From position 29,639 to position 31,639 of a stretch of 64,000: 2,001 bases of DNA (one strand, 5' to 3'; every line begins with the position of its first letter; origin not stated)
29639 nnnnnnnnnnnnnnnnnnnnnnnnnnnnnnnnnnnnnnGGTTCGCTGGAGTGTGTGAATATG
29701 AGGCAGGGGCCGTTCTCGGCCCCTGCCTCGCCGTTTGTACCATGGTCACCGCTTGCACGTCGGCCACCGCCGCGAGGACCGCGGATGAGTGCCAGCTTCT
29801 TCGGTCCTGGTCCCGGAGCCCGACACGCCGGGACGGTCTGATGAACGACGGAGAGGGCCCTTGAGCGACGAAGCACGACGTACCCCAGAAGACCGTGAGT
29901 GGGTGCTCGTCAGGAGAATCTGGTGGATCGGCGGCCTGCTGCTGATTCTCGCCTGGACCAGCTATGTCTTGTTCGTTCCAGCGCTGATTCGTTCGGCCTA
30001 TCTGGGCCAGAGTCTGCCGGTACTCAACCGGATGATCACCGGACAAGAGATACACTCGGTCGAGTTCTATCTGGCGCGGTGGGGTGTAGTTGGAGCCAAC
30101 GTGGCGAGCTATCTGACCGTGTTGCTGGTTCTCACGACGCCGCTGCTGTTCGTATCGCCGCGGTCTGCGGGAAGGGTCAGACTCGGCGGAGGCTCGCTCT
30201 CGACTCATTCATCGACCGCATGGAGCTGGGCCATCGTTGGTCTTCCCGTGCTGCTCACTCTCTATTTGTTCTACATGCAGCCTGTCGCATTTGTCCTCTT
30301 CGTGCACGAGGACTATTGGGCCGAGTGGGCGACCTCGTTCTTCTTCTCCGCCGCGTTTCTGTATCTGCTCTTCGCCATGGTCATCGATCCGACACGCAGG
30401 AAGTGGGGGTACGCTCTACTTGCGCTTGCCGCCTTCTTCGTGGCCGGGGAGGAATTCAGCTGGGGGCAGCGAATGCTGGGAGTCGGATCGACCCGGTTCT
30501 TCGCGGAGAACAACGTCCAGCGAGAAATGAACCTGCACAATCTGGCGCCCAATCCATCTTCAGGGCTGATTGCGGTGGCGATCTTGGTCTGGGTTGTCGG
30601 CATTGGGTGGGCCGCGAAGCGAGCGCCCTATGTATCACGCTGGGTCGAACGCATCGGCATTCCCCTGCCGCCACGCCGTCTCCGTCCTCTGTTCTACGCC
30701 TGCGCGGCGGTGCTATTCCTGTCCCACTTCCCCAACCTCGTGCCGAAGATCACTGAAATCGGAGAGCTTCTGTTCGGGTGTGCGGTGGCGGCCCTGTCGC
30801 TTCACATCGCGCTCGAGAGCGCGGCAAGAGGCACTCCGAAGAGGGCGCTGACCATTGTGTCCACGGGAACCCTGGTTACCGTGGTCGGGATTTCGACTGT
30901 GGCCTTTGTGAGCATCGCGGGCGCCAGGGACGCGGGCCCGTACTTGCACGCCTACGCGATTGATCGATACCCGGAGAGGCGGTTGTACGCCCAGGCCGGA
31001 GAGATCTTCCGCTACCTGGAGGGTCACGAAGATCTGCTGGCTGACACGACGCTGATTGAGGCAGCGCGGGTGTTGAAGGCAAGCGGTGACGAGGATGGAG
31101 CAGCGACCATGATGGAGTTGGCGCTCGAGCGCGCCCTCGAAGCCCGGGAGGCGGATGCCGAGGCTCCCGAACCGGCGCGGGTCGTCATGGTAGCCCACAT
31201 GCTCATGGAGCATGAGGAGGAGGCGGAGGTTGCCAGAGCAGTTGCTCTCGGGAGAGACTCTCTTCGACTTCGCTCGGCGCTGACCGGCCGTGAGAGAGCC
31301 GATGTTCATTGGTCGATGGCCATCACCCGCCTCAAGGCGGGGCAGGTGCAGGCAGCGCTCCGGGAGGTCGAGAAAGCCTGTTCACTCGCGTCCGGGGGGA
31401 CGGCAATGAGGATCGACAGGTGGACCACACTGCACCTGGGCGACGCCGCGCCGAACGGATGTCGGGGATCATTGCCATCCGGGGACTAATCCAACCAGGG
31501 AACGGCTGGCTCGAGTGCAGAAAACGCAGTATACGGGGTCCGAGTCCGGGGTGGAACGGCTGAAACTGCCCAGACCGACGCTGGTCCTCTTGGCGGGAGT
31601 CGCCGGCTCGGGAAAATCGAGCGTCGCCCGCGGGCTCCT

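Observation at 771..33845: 33-kb Wzy-dependent EPS locus whose tailoring genes predict an unusual anionic, amidated and sulfated polymer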

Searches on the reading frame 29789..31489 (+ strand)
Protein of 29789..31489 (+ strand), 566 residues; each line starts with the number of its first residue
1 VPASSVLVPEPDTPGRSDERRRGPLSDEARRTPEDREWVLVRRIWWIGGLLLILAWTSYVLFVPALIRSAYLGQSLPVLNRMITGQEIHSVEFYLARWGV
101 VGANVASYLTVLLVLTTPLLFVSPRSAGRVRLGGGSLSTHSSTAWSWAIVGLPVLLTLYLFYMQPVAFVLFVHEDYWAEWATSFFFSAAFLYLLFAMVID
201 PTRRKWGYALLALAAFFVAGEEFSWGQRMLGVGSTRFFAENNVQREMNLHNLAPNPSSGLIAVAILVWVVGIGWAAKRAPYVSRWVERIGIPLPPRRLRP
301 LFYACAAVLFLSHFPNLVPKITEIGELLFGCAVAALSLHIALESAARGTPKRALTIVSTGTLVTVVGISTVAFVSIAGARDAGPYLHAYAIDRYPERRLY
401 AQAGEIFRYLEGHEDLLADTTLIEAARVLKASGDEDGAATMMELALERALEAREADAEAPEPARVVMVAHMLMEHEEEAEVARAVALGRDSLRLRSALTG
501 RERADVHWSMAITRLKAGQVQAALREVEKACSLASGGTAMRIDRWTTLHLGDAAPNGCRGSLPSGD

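Call 5: search_protein_families(library=pfam, proteins=[window:29789-31489:+], max_evalue=0.01)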
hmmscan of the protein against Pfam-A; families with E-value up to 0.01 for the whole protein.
window:29789-31489:+ (566 aa): 1 family
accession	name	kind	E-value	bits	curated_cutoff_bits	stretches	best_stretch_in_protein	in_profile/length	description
PF25515.1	Arm_PDR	-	0.0051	17.3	27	0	471-537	13-75/145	Plastid division regulator ARM repeat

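Call 8: search_protein_families(library=ncbifam, proteins=[window:29789-31489:+], max_evalue=0.001)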
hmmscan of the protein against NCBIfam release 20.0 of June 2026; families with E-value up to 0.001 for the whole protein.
window:29789-31489:+ (566 aa): 0 families

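Call 35: find_homologous_proteins(query=window:29789-31489:+, max_evalue=0.001)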
Query window:29789-31489:+ (566 aa): 2 proteins with E <= 0.001 among 8000 candidates.
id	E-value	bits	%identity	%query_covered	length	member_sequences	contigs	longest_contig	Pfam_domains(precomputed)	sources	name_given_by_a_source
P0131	0.0e+0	1201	100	96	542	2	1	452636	-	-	-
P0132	4.8e-230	783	70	92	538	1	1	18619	-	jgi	jgi:hypothetical protein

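Call 36: find_encoding_contigs(protein=P0132, flank=10000, max_places=3)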
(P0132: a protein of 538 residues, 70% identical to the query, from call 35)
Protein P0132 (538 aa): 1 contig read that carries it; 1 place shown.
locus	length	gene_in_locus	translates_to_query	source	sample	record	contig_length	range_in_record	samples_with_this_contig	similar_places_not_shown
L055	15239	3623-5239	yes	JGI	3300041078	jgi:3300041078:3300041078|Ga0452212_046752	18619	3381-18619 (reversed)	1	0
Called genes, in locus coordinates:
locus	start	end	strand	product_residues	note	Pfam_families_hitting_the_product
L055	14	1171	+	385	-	PF13439:Glyco_transf_4 (weak), PF13579:Glyco_trans_4_4 (weak), PF20706:GT4-conflict (weak), PF00534:Glycos_transf_1, PF13692:Glyco_trans_1_4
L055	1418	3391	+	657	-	PF14289:DUF4369 (faint), PF26550:Tricorn_2nd, PF26549:Tricorn_N, PF07676:PD40, PF26549:Tricorn_N, PF07676:PD40, PF26549:Tricorn_N (weak), PF07676:PD40 (weak), +2 more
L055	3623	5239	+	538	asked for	-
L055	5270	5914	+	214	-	PF13191:AAA_16 (faint), PF13238:AAA_18 (faint), PF13671:AAA_33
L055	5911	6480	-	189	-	PF02397:Bac_transf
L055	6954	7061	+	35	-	-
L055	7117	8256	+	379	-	PF13472:Lipase_GDSL_2 (faint)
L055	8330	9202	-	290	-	PF00582:Usp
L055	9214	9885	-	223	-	PF00106:adh_short, PF08659:KR (weak), PF13561:adh_short_C2, PF21777:SDR-like (weak)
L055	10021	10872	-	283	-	PF00132:Hexapep (faint)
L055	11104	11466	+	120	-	-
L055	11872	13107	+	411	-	PF00478:IMPDH, PF00571:CBS, PF01070:FMN_dh (weak)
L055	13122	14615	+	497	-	PF01464:SLT, PF01476:LysM, PF23473:LysM3_LYK4_5 (faint), PF01476:LysM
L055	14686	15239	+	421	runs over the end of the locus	PF13439:Glyco_transf_4, PF13579:Glyco_trans_4_4, PF20706:GT4-conflict (weak), PF00534:Glycos_transf_1, PF13692:Glyco_trans_1_4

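Call 40: search_protein_families(library=pfam, proteins=[L055:7117-8256:+, L055:10021-10872:-], max_evalue=0.01)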
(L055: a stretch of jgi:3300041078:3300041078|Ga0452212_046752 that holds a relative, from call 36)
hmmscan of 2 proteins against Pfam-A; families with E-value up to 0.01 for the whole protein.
L055:7117-8256:+ (379 aa): 2 families
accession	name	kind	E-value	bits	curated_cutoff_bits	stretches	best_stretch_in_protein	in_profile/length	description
PF13472.12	Lipase_GDSL_2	-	4.7e-08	34.2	32.9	1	76-136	2-69/178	GDSL-like Lipase/Acylhydrolase family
PF20078.4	DUF6473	-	0.0062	16.2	27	1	73-114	37-76/274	Domain of unknown function (DUF6473)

L055:10021-10872:- (283 aa): 1 family
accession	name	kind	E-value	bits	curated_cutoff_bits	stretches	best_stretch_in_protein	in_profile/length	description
PF00132.30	Hexapep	-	3.3e-06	27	27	1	212-243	1-32/36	Bacterial transferase hexapeptide (six repeats)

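Call 53: search_protein_representatives(protein=window:29789-31489:+)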
Query: 566 residues. Proteins with E-value up to 0.001 (for the whole library): 2849; up to 1e-10: 477; up to 1e-30: 74. The best 150 are listed.
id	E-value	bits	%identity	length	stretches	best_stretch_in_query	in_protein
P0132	1.5e-230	783.0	70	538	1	39-560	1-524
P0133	5.1e-62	226.7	33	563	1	46-547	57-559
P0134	9.6e-60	219.2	34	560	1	32-546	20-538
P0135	7.2e-58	213.0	35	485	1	78-516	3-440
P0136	1.7e-57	211.8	34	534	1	44-551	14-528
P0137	1.1e-53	199.2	34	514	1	47-547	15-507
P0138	3.0e-53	197.8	30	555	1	23-559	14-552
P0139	1.7e-52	195.3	31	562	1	47-552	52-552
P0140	2.6e-51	191.4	34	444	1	155-546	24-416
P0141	5.1e-50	187.1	31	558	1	43-548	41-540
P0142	1.2e-49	185.9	32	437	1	143-536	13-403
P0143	6.9e-48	180.1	32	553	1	32-547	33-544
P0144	2.7e-47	178.1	27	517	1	47-530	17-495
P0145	9.2e-47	176.4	34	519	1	49-546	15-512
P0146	6.0e-45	170.4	31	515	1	52-533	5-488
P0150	3.6e-43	164.5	30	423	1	149-545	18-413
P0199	1.5e-31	126.1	31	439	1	145-526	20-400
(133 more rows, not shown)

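Call 55: search_protein_families(library=pfam, alignment_id=A3, max_evalue=0.01)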
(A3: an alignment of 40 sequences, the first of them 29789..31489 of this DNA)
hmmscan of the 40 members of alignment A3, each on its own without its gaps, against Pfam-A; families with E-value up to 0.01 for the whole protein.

A. member 1, window:29789-31489:+ (566 aa): 1 family
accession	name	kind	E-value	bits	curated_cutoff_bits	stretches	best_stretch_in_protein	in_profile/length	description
PF25515.1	Arm_PDR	-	0.0051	17.3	27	0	471-537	13-75/145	Plastid division regulator ARM repeat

B. families by the number of members that match (of 40 scanned): 22 families
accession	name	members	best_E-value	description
PF13424.12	TPR_12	32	8.8e-11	Tetratricopeptide repeat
PF07719.23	TPR_2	21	6.4e-09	Tetratricopeptide repeat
PF13181.12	TPR_8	19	4.9e-07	Tetratricopeptide repeat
PF13428.12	TPR_14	15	1.7e-08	Tetratricopeptide repeat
PF14559.12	TPR_19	15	5.8e-08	Tetratricopeptide repeat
PF13432.12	TPR_16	11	9.7e-07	Tetratricopeptide repeat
PF00515.34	TPR_1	9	1.6e-06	Tetratricopeptide repeat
PF13174.12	TPR_6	5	0.0002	Tetratricopeptide repeat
PF13371.12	TPR_9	2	3.5e-05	Tetratricopeptide repeat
PF13431.12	TPR_17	2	0.002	Tetratricopeptide repeat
PF07721.20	TPR_4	2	0.003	Tetratricopeptide repeat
PF17874.7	TPR_MalT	1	0.00015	MalT-like TPR region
PF25068.1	ARM_TT21_4th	1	0.00086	Tetratricopeptide repeat protein 21 forth ARM domain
PF25064.1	ARM_TT21_5th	1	0.00086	TT21 fifth ARM repeats domain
PF10938.13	YfdX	1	0.0011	YfdX protein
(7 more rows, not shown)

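Call 65: find_encoding_contigs(protein=P0133, flank=8000, max_places=2)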
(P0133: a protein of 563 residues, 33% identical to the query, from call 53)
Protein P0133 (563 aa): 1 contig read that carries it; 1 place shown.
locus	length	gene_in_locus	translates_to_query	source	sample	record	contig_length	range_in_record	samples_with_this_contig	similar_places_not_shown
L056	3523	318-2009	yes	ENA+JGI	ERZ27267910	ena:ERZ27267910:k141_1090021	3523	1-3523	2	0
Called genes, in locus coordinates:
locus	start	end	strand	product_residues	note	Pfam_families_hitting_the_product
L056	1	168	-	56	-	?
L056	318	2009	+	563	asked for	PF14559:TPR_19 (faint), PF07719:TPR_2 (faint), PF13181:TPR_8 (faint)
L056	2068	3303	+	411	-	PF00483:NTP_transferase, PF12804:NTP_transf_3, PF00702:Hydrolase, PF08645:PNK3P, PF13344:Hydrolase_6 (faint), PF13419:HAD_2 (weak), PF13242:Hydrolase_like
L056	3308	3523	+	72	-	?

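Call 66: find_encoding_contigs(protein=P0150, flank=8000, max_places=3)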
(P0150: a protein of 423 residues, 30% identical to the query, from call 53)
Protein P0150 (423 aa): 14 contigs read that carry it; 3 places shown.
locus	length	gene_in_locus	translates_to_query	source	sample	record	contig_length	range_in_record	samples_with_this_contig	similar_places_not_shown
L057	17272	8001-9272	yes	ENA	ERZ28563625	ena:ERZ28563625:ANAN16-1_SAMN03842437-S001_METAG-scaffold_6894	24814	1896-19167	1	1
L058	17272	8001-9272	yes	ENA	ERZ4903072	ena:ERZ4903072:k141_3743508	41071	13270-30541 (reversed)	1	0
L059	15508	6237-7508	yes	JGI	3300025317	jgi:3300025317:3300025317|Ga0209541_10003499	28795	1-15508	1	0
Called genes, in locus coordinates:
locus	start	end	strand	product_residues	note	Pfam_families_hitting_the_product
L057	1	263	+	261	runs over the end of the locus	PF09140:MipZ (faint), PF10609:ParA (weak), PF13614:AAA_31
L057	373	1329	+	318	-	PF01073:3Beta_HSD, PF01370:Epimerase, PF02719:Polysacc_synt_2, PF04321:RmlD_sub_bind (weak), PF05368:NmrA, PF07993:NAD_binding_4, PF13460:NAD_binding_10 (weak), PF16363:GDP_Man_Dehyd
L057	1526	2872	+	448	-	PF13173:AAA_14, PF13635:DUF4143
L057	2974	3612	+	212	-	-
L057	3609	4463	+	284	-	PF08843:AbiEii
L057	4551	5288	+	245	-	PF01061:ABC2_membrane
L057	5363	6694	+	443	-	PF01637:ATPase_2, PF13191:AAA_16, PF13173:AAA_14 (weak), PF13401:AAA_22, PF03008:DUF234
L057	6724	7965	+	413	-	PF00005:ABC_tran, PF14524:Wzt_C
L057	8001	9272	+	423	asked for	-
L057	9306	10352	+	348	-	-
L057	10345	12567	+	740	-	PF13431:TPR_17 (faint), PF07719:TPR_2 (faint)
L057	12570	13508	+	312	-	PF00535:Glycos_transf_2, PF10111:Glyco_tranf_2_2, PF13641:Glyco_tranf_2_3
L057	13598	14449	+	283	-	PF01061:ABC2_membrane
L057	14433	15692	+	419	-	PF00005:ABC_tran, PF13304:AAA_21 (faint), PF14524:Wzt_C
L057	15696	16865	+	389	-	PF13439:Glyco_transf_4, PF00534:Glycos_transf_1, PF13692:Glyco_trans_1_4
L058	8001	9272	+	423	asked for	-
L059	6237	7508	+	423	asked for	-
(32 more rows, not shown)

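Call 67: predict_structure(alignment_id=A3)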
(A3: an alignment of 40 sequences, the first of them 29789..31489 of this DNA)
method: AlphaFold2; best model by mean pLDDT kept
length: 566 residues; sequences in the alignment: 40
mean_pLDDT: 88.0   pTM: 0.86
mean pLDDT of the five models: 88.0, 86.2, 86.0, 86.0, 85.4
residues with pLDDT >= 90: 337; 70-90: 174; 50-70: 34; < 50: 21
segments of 3 or more residues with pLDDT < 50: 1-10, 15-18, 561-566
pLDDT, mean of each block of 10 residues (from residue 1): 42 51 63 80 86 85 87 76 70 87 86 89 74 71 90 94 96 91 97 96 97 96 86 84 84 84 97 97 97 94 96 89 96 97 89 91 96 85 94 95 97 93 96 96 97 96 97 97 98 97 97 97 96 91 90 71 38
secondary structure, 60 per line:
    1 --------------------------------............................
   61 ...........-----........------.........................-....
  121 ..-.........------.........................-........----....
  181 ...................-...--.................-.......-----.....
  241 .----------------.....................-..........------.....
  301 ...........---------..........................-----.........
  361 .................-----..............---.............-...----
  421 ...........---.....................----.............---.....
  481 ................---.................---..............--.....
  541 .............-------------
elements in order: H33-71 H77-84 H91-115 H117-122 H124-132 H139-163 H165-172 H177-199 H206-222 H224-230 H236-241 H258-278 H280-289 H296-311 H321-346 H352-377 H383-396 H400-412 H421-431 H435-455 H460-472 H476-496 H500-516 H520-533 H536-553

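Call 70: fold_search(model_id=the predicted structure, library=pdb)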
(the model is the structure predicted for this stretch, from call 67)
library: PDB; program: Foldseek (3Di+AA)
matches with E <= 10: 1250; with E <= 0.001: 0
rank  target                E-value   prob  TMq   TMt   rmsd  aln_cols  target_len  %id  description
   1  5a7d_C                3.1e-03  1.00  0.18  0.26  17.1       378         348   13  Tetrameric assembly of LGN with Inscuteable (released 2016-08-03)
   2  8chy                  4.4e-03  1.00  0.16  0.28  16.5       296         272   16  Crystal structure of an 8-repeat consensus TPR superhelix with Zinc. (released 2024-02-21)
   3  6vbu_8                5.8e-03  0.99  0.13  0.14  16.5       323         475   14  Structure of the bovine BBSome complex (released 2020-01-29)
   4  3fp4_A                5.8e-03  0.98  0.17  0.20  34.1       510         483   11  Crystal structure of Tom71 complexed with Ssa1 C-terminal fragment (released 2009-07-28)
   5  5fjy_A                6.2e-03  1.00  0.17  0.33  10.4       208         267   18  Crystal structure of mouse kinesin light chain 2 (residues 161-480) (released 2016-02-24)
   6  3vty_C                7.2e-03  1.00  0.15  0.37  10.0       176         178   14  Crystal structure of MamA (released 2012-10-31)
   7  9qhc_B                7.2e-03  1.00  0.16  0.28  16.7       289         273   15  Crystal structure of 8-repeat CTPR protein with eliminated coordination sites (released 2025-10-22)
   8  9qhb                  7.5e-03  1.00  0.17  0.30  15.9       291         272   16  Crystal structure of 16-repeat CTPR protein with eliminated coordination sites (released 2025-10-22)
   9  9gzg_A                7.8e-03  1.00  0.17  0.47   7.4       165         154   18  Crystal structure of CTPR4E4 mutant (released 2025-10-15)
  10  7ntf_B                7.8e-03  1.00  0.18  0.13  17.4       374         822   12  Cryo-EM structure of unliganded O-GlcNAc transferase (released 2021-11-17)
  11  8cqp_C                8.4e-03  1.00  0.16  0.48   6.8       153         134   19  Crystal structure of an 8-repeat consensus TPR superhelix with Calcium (low concentration) (released 2024-03-27)
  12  8q9t_E                8.4e-03  0.91  0.14  0.10  19.2       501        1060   10  CryoEM structure of a S. Cerevisiae Ski238 complex bound to RNA (released 2023-11-29)
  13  5a7d_B                1.0e-02  1.00  0.19  0.26  16.9       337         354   13  Tetrameric assembly of LGN with Inscuteable (released 2016-08-03)
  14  8qca_B                1.0e-02  0.85  0.14  0.11  26.5       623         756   10  CryoEM structure of a S. Cerevisiae Ski2387 complex in the closed state bound to RNA (released 2023-11-15)
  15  3vty_A                1.1e-02  1.00  0.17  0.40   9.1       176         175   14  Crystal structure of MamA (released 2012-10-31)
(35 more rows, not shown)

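Call 76: search_protein_families(library=ncbifam, proteins=[L055:5270-5914:+, L055:1418-3391:+], max_evalue=0.00001)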
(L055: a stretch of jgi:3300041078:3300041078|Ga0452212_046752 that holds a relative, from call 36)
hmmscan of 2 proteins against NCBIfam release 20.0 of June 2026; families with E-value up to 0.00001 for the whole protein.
L055:5270-5914:+ (214 aa): 0 families

L055:1418-3391:+ (657 aa): 5 families
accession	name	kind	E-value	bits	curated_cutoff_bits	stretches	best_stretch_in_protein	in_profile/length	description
TIGR02800.1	propeller_TolB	equivalog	6.3e-53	180.2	343.15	2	457-623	240-390/418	Tol-Pal system beta propeller repeat protein TolB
NF002183.0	PRK01029.1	equivalog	1.4e-29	103.4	405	2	411-503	284-378/429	Tol-Pal system protein TolB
NF053518.1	DipepPtdsDpp5Prph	equivalog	4.4e-24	85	900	2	427-515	37-125/655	dipeptidyl-peptidase Dpp5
NF033523.0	lasso_peptidase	equivalog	4.5e-20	72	400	1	454-517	90-153/638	Atxe2 family lasso peptide isopeptidase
NF003124.0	PRK04043.1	equivalog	3e-07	29.6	428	0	377-471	290-387/419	Tol-Pal system protein TolB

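Call 89: find_encoding_contigs(protein=P0199, flank=7000, max_places=2)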
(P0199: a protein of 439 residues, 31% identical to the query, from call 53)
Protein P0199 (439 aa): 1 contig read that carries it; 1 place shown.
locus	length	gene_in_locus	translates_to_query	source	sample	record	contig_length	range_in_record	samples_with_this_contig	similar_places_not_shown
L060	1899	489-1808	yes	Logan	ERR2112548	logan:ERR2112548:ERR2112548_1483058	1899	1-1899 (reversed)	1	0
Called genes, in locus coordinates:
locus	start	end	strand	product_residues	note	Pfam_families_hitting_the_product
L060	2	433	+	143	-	?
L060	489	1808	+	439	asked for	-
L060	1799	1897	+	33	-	?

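Call 90: find_encoding_contigs(protein=P0138, flank=7000, max_places=2)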
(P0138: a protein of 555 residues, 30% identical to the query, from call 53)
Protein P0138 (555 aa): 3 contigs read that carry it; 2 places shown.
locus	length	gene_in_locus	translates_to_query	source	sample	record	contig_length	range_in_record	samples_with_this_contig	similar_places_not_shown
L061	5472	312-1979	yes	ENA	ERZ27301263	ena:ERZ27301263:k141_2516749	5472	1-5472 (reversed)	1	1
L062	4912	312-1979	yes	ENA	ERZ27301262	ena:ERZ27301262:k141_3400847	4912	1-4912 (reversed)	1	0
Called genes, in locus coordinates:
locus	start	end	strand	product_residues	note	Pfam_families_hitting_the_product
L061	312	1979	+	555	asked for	-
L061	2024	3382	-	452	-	PF05090:HTTM (weak), PF04134:DCC1-like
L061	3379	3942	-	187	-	-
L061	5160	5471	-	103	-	?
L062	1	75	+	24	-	?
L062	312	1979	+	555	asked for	-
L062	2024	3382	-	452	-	PF05090:HTTM (weak), PF04134:DCC1-like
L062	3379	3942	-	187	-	-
